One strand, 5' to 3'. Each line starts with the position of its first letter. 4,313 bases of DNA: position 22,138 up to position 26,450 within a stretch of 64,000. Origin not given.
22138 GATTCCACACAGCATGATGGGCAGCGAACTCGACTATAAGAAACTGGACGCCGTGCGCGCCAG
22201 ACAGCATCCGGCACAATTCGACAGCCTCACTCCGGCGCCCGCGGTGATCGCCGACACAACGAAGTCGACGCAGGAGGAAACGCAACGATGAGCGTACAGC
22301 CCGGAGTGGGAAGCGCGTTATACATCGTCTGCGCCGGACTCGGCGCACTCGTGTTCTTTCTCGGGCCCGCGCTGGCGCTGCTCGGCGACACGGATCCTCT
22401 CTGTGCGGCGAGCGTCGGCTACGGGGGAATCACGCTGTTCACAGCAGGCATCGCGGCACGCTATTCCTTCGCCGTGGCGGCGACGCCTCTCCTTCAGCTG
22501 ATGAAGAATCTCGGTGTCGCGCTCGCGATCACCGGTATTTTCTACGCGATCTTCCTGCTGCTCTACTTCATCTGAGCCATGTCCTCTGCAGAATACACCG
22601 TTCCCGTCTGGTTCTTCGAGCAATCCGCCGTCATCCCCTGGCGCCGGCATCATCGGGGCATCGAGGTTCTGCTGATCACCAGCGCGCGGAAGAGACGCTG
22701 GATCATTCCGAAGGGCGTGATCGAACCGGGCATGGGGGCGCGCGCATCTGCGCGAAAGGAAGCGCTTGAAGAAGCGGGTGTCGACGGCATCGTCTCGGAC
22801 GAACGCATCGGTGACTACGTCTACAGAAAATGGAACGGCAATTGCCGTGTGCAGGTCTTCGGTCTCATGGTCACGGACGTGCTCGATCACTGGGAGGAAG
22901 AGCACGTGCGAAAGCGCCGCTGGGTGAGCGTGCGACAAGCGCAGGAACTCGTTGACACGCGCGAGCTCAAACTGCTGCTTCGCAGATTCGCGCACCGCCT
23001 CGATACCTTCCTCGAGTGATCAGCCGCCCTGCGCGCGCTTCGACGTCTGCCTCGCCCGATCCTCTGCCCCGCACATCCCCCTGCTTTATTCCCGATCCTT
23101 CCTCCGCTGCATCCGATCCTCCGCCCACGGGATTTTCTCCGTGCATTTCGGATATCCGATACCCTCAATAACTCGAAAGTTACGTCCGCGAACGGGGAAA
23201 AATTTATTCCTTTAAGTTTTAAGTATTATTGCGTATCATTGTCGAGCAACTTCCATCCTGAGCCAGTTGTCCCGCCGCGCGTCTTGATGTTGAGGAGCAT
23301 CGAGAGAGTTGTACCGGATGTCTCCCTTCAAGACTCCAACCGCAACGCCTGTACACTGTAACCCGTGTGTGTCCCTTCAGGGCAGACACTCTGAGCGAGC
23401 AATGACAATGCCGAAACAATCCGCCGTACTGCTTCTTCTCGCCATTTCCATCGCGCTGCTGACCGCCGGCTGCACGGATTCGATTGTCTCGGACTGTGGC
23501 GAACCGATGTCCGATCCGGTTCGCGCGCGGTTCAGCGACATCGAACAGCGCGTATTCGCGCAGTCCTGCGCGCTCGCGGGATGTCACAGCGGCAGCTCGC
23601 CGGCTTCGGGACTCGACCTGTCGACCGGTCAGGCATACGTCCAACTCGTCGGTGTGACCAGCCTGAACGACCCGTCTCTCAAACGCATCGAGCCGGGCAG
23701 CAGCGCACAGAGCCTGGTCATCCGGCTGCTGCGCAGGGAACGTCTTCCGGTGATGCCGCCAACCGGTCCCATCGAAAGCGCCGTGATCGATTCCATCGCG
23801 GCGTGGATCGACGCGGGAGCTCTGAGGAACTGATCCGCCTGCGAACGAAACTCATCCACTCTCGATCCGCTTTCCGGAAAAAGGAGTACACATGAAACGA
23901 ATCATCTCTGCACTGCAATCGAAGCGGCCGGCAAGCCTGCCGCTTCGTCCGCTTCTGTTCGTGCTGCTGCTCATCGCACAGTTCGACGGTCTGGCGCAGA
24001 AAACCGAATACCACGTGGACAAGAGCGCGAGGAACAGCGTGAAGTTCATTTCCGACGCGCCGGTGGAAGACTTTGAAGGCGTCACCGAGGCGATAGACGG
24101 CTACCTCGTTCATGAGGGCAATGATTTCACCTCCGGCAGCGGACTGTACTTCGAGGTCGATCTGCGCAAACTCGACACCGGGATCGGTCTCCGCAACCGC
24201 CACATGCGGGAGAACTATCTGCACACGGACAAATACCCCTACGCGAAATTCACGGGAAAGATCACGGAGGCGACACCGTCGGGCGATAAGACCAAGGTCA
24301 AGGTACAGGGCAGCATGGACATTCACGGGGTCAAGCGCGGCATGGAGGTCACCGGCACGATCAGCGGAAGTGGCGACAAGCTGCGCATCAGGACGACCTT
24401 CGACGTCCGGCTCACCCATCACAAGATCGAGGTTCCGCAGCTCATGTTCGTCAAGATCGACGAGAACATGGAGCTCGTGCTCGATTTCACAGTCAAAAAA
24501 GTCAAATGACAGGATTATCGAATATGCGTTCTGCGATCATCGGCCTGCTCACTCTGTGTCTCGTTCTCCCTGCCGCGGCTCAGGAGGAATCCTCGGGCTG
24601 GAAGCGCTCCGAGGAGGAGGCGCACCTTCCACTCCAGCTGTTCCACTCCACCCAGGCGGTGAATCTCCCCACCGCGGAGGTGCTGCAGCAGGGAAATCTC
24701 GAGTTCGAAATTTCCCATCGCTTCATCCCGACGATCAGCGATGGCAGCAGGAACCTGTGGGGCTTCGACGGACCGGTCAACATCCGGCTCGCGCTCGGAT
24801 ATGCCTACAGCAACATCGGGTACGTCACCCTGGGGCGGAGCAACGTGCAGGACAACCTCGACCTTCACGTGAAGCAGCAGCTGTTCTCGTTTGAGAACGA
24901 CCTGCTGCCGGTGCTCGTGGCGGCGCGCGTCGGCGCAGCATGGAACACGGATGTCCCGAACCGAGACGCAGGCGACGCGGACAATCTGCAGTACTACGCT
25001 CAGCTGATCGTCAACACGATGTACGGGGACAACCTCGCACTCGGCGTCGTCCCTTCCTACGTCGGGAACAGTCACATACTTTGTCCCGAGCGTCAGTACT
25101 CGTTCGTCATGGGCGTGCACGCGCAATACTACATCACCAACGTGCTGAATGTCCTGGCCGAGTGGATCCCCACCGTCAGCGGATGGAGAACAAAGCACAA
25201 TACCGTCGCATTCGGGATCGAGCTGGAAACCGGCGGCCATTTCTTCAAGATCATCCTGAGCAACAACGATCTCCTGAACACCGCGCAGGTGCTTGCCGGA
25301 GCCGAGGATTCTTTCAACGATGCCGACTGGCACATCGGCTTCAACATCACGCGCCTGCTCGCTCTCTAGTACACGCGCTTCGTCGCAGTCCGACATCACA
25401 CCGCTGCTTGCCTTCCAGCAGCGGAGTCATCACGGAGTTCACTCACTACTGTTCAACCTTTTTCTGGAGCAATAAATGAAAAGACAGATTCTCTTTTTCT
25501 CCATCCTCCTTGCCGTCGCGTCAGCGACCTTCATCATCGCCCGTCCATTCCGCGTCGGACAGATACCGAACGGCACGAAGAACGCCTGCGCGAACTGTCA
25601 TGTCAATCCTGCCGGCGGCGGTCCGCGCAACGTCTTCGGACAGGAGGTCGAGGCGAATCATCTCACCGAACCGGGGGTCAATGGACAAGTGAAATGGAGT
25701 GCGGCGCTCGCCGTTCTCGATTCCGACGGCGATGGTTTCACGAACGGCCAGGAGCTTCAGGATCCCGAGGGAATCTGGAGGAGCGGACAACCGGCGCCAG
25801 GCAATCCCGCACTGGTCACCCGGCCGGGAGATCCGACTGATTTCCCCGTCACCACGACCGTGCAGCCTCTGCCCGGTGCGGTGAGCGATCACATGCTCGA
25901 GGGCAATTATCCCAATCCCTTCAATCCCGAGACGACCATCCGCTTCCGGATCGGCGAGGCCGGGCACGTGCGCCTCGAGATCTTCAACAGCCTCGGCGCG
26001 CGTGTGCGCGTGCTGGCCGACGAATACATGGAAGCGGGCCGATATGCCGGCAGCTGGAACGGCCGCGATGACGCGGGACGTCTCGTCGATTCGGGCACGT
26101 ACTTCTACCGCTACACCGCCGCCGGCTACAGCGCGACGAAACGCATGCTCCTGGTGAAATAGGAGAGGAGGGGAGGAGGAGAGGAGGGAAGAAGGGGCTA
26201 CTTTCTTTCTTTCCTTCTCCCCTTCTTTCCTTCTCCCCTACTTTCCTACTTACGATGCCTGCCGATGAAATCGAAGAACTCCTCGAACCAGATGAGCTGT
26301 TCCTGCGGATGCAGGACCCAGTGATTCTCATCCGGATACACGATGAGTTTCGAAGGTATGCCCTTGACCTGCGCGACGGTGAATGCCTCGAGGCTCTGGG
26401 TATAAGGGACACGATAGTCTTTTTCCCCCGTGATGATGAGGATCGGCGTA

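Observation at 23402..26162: Four-gene envelope module: variant-heme-motif PSCyt1-like lipoprotein, YceI, OM-type protein, and CxxCH/Ca-binding T9SS cargo protein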

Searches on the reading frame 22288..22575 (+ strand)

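Call 67: search_protein_families(library=pfam, proteins=[window:22288-22575:+], max_evalue=0.001)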
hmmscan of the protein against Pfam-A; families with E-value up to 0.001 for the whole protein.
window:22288-22575:+ (95 aa): 1 family
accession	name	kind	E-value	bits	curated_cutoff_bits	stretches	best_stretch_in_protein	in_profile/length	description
PF05421.16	DUF751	-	0.00076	20.6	27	0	61-95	20-54/60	Protein of unknown function (DUF751)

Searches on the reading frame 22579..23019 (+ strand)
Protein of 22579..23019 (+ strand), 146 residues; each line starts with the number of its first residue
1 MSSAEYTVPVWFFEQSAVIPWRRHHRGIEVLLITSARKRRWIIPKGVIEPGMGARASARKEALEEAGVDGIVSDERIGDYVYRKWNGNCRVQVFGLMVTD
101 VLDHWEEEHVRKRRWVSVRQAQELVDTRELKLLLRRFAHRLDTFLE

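Call 67: search_protein_families(library=pfam, proteins=[window:22579-23019:+], max_evalue=0.001)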
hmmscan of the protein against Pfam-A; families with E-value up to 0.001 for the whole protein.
window:22579-23019:+ (146 aa): 1 family
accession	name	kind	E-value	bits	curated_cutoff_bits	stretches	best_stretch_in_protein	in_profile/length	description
PF00293.34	NUDIX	-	2.3e-10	41.1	21.1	1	18-126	8-123/134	NUDIX domain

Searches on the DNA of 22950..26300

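Call 53: search_rna_families(source=window, start=22950, end=26300, threshold=evalue, max_evalue=1)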
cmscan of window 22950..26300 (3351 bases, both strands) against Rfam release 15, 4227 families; matches with E-value up to 1: 43.
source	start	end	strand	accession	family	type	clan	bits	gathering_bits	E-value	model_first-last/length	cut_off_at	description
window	26162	26246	+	RF03964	mir-H1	Gene; miRNA;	-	47.9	97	3.5e-06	1-85/85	no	mir-H1 microRNA precursor family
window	26162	26246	-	RF03964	mir-H1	Gene; miRNA;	-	41.8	97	8.6e-05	1-85/85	no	mir-H1 microRNA precursor family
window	26161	26234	+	RF00772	mir-328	Gene; miRNA;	-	41.5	70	4.9e-05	1-75/75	no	mir-328 microRNA precursor family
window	26161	26247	+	RF03629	mir-641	Gene; miRNA;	-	41.1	100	8.8e-06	1-98/98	no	mir-641 microRNA precursor family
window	26156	26251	+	RF03831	mir-627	Gene; miRNA;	-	37.8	86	2.6e-06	1-87/87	no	mir-627 microRNA precursor family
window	26170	26239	+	RF03778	mir-483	Gene; miRNA;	-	35.5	60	0.00049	1-75/75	no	mir-483 microRNA precursor family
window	26169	26239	-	RF03629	mir-641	Gene; miRNA;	-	35.3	100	0.00028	1-98/98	no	mir-641 microRNA precursor family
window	26161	26242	+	RF03261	mir-1759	Gene; miRNA;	-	33.4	58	0.00074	1-75/75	no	mir-1759 microRNA precursor family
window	26162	26238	+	RF03946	mir-3132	Gene; miRNA;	-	33.4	84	0.0033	1-75/75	no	mir-3132 microRNA precursor family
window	26159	26250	+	RF04164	MIR1507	Gene; miRNA;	-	33.2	73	4.4e-05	1-107/107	no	MIR1507 microRNA precursor family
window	26170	26239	+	RF04083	MIR528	Gene; miRNA;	-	32.9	62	0.00047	1-89/89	no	MIR528 microRNA precursor family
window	26161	26247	+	RF00707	mir-197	Gene; miRNA;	-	32.8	74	0.0048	1-75/75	no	mir-197 microRNA precursor family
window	26162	26238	+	RF00771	mir-185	Gene; miRNA;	-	32.7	60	0.0016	1-79/79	no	mir-185 microRNA precursor family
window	26159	26241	+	RF04279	mir-H20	Gene; miRNA;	CL00141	31.8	99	0.0034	1-82/82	no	mir-H20 microRNA precursor family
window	26161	26231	+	RF00891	mir-671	Gene; miRNA;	-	30.8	65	0.016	1-84/84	no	mir-671 microRNA precursor family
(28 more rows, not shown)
